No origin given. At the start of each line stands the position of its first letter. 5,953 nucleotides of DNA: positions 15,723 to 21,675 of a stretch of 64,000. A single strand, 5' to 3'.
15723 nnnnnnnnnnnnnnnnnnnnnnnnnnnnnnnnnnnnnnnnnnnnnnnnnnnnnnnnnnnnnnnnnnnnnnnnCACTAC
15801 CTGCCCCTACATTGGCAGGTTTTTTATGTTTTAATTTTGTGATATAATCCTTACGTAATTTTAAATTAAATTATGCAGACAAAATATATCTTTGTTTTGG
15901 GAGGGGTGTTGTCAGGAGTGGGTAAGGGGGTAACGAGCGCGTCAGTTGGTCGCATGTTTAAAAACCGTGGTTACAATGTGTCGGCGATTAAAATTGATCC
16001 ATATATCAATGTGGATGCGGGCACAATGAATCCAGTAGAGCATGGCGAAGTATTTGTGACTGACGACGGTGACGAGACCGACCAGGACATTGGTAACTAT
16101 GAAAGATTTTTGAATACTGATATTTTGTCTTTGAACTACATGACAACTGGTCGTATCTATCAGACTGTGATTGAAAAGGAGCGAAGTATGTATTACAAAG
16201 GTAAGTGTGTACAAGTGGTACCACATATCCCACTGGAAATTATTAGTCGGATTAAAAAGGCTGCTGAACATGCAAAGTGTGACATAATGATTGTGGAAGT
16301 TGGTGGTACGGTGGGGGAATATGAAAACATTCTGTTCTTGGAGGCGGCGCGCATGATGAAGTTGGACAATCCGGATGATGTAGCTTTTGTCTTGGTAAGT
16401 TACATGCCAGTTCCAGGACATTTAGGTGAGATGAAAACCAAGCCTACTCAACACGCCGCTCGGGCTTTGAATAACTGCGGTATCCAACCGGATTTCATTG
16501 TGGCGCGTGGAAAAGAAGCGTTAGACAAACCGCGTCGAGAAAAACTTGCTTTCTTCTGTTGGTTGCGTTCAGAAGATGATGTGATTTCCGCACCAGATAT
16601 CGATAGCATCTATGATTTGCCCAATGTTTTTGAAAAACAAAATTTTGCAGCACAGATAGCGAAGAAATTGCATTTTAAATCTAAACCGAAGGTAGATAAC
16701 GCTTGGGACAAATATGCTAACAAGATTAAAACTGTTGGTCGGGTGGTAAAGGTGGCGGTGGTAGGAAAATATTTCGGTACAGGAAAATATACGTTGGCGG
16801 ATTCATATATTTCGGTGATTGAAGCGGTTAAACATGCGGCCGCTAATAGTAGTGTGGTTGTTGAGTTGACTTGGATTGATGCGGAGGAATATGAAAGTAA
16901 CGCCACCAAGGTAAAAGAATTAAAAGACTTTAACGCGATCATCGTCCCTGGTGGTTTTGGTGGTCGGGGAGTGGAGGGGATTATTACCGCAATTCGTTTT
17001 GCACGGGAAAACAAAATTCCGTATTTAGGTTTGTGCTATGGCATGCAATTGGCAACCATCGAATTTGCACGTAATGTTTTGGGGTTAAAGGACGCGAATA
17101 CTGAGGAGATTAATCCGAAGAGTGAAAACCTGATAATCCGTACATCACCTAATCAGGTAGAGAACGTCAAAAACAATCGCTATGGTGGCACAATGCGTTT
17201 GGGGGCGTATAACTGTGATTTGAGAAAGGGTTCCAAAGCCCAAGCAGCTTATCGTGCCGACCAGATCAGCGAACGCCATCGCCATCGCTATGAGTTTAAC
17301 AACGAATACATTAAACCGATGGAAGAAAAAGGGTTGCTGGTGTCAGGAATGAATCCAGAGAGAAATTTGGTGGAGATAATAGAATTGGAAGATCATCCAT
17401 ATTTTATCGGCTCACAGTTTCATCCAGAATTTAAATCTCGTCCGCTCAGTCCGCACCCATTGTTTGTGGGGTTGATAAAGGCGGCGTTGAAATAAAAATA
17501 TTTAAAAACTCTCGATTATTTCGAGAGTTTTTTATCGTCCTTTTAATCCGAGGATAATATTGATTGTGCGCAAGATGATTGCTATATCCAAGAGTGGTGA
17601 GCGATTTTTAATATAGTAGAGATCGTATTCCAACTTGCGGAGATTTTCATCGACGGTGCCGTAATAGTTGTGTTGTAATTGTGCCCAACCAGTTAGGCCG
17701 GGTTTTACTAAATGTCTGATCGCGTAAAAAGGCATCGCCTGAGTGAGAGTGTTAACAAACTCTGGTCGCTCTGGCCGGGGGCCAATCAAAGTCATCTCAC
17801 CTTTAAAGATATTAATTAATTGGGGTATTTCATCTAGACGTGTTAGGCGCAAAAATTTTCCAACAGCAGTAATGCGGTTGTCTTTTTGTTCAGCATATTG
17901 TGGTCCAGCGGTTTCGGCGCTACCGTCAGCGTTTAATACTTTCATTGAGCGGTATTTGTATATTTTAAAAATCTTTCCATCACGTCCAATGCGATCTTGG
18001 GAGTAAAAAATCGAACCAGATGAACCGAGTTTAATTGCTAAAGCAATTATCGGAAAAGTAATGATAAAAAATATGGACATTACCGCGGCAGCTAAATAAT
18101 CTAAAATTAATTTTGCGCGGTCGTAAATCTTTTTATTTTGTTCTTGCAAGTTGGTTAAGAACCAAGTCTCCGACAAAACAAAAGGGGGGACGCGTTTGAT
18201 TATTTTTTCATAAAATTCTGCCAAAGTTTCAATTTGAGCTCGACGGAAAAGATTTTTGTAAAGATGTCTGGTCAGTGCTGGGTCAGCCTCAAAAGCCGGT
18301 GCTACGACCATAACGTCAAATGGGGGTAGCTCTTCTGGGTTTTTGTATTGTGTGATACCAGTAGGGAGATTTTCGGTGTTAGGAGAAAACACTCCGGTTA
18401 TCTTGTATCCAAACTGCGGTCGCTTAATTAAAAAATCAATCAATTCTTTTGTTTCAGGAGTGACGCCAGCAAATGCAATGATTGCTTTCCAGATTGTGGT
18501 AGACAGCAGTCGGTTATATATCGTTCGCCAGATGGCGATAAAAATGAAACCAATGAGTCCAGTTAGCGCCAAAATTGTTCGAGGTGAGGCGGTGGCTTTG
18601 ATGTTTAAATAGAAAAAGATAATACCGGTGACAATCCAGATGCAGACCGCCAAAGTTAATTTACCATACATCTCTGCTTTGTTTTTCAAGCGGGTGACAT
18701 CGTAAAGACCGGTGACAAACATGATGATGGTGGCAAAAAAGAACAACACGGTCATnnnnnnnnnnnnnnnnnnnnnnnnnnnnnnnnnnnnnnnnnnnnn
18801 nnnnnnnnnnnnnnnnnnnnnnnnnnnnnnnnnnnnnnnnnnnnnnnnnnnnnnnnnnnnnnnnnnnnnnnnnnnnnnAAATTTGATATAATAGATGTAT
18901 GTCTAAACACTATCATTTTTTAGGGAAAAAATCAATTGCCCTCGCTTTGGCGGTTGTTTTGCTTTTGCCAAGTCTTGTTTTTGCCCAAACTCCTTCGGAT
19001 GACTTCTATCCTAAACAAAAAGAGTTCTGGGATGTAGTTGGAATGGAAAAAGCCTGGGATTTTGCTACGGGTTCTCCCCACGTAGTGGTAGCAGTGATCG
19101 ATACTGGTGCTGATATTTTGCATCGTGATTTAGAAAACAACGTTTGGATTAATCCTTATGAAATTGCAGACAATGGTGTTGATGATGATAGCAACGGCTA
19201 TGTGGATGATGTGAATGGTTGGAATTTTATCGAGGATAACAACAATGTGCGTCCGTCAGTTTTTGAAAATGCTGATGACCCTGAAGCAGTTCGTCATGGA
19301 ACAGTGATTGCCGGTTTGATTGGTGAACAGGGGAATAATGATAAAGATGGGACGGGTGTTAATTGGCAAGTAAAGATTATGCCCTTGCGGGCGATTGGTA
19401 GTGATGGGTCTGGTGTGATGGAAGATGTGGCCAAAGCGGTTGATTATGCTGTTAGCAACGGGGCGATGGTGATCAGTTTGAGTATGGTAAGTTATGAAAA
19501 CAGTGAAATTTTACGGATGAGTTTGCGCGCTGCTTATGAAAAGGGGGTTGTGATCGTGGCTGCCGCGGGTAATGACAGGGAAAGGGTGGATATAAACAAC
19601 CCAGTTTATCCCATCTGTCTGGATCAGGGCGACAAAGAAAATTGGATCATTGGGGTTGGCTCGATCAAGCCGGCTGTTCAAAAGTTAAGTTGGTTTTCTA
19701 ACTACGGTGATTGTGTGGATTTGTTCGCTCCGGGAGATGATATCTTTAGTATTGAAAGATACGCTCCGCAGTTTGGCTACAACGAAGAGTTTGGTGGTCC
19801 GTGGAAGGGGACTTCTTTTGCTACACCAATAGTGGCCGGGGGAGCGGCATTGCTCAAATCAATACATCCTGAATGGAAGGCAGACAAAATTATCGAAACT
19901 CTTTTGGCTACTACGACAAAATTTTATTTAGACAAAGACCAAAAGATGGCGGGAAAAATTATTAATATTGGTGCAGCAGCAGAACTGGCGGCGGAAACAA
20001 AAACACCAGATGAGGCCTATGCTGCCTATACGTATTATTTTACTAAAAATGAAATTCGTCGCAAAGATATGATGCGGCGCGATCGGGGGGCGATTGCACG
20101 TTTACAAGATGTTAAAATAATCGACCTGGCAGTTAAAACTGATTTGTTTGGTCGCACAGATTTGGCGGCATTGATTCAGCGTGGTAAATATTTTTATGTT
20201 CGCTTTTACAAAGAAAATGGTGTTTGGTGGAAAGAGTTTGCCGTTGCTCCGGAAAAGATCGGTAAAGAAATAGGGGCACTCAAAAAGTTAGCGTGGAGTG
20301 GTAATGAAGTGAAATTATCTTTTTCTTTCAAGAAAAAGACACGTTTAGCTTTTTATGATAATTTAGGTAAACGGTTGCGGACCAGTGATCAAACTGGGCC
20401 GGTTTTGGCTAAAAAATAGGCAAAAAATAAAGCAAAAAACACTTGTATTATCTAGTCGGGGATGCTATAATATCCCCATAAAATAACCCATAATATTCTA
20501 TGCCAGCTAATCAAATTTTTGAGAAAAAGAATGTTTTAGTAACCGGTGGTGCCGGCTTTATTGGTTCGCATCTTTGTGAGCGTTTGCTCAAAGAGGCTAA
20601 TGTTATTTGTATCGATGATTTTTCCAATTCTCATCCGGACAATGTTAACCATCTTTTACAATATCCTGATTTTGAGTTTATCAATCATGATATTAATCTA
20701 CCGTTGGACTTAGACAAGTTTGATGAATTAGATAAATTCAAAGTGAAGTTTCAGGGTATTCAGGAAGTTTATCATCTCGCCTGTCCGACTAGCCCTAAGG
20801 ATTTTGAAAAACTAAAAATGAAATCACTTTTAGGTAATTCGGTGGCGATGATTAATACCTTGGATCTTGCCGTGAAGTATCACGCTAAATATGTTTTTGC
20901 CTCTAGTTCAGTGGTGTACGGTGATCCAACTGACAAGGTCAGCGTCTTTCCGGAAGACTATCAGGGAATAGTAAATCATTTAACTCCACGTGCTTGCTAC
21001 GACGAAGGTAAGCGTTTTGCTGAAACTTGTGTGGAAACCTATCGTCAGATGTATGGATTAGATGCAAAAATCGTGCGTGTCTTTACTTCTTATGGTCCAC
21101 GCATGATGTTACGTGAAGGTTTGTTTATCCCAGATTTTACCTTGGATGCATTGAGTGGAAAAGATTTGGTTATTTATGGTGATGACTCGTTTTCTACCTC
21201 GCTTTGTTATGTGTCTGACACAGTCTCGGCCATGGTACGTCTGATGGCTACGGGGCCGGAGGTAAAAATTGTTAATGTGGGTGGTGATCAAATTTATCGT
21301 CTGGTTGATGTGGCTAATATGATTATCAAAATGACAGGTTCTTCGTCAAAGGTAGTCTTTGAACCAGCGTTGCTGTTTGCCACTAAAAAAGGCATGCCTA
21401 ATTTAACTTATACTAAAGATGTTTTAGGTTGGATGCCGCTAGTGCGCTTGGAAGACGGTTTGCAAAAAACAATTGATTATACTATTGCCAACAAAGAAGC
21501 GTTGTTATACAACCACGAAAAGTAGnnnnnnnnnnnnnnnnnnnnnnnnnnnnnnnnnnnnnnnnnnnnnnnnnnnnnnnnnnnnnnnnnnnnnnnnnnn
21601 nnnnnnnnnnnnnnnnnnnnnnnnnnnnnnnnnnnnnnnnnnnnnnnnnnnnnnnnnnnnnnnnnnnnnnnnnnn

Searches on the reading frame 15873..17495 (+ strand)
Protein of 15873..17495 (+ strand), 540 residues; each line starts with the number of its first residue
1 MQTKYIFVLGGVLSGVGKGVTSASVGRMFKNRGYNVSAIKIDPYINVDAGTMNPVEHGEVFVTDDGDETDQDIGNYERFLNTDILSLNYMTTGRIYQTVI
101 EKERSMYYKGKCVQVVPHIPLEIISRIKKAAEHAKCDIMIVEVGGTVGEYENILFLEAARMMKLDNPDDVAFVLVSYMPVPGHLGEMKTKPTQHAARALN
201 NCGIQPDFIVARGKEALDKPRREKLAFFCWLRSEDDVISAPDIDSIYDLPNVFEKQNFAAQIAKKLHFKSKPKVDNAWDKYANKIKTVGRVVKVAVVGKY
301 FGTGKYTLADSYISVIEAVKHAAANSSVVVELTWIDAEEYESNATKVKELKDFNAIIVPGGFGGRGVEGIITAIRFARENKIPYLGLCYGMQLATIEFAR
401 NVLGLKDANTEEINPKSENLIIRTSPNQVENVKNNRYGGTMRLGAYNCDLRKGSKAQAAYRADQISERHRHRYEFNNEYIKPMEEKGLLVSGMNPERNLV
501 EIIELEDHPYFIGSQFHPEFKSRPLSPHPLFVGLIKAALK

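Call 31: search_protein_families(library=pfam, proteins=[window:15873-17495:+], max_evalue=0.001)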
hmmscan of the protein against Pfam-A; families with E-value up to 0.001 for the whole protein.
window:15873-17495:+ (540 aa): 4 families
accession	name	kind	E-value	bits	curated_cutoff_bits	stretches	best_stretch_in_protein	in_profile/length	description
PF06418.20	CTP_synth_N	-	4.3e-103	344.7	26.1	1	4-267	1-264/265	CTP synthase N-terminus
PF00117.34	GATase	-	7.7e-37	127.2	22.8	1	308-536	2-189/190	Glutamine amidotransferase class-I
PF01656.29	CbiA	-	1.1e-05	25.9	25.4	1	14-140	8-54/125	CobQ/CobB/MinD/ParA nucleotide binding domain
PF07722.19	Peptidase_C26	-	7e-05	23.1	20.5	1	374-519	98-219/219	Peptidase C26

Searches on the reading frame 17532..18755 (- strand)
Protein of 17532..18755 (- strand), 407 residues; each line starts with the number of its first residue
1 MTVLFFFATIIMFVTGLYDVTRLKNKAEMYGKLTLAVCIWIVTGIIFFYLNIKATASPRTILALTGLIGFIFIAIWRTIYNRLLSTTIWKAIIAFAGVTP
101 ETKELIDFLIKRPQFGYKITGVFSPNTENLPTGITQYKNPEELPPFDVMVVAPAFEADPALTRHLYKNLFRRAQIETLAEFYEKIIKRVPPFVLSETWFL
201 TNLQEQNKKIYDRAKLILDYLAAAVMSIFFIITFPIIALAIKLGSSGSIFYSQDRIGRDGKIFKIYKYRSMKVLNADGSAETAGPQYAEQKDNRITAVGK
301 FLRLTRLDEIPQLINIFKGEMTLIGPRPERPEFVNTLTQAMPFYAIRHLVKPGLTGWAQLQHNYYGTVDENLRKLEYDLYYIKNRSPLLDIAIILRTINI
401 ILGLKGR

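Call 31: search_protein_families(library=pfam, proteins=[window:17532-18755:-], max_evalue=0.001)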
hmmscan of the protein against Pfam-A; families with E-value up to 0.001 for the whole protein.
window:17532-18755:- (407 aa): 2 families
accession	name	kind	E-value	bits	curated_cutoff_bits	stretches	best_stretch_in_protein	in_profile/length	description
PF02397.22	Bac_transf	-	1.2e-58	198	27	1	215-402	1-178/179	Bacterial sugar transferase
PF13727.12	CoA_binding_3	-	2.8e-06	27.9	25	1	15-137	3-127/175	CoA-binding domain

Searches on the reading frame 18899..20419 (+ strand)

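Call 31: search_protein_families(library=pfam, proteins=[window:18899-20419:+], max_evalue=0.001)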
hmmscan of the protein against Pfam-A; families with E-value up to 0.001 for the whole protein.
window:18899-20419:+ (506 aa): 1 family
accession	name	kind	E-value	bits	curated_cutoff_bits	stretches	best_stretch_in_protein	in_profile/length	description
PF00082.27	Peptidase_S8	-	5.6e-42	144.5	21.8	1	61-341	3-275/288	Subtilase family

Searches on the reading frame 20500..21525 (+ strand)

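Call 31: search_protein_families(library=pfam, proteins=[window:20500-21525:+], max_evalue=0.001)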
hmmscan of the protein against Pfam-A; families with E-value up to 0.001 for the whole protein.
window:20500-21525:+ (341 aa): 5 families
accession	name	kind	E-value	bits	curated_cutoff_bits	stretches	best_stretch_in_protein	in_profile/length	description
PF01370.27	Epimerase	-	1.1e-40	140.1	20.9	1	12-261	1-240/240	NAD dependent epimerase/dehydratase family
PF16363.11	GDP_Man_Dehyd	-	1.8e-32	113.6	27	1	13-323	1-331/332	GDP-mannose 4,6 dehydratase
PF07993.18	NAD_binding_4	-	1.3e-07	31.5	20.1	0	87-194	89-204/258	Male sterility protein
PF01073.25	3Beta_HSD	-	2.9e-07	30.2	22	1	13-241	1-221/280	3-beta hydroxysteroid dehydrogenase/isomerase family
PF02719.21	Polysacc_synt_2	-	8.9e-06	25.5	20.2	1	12-153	1-136/293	Polysaccharide biosynthesis protein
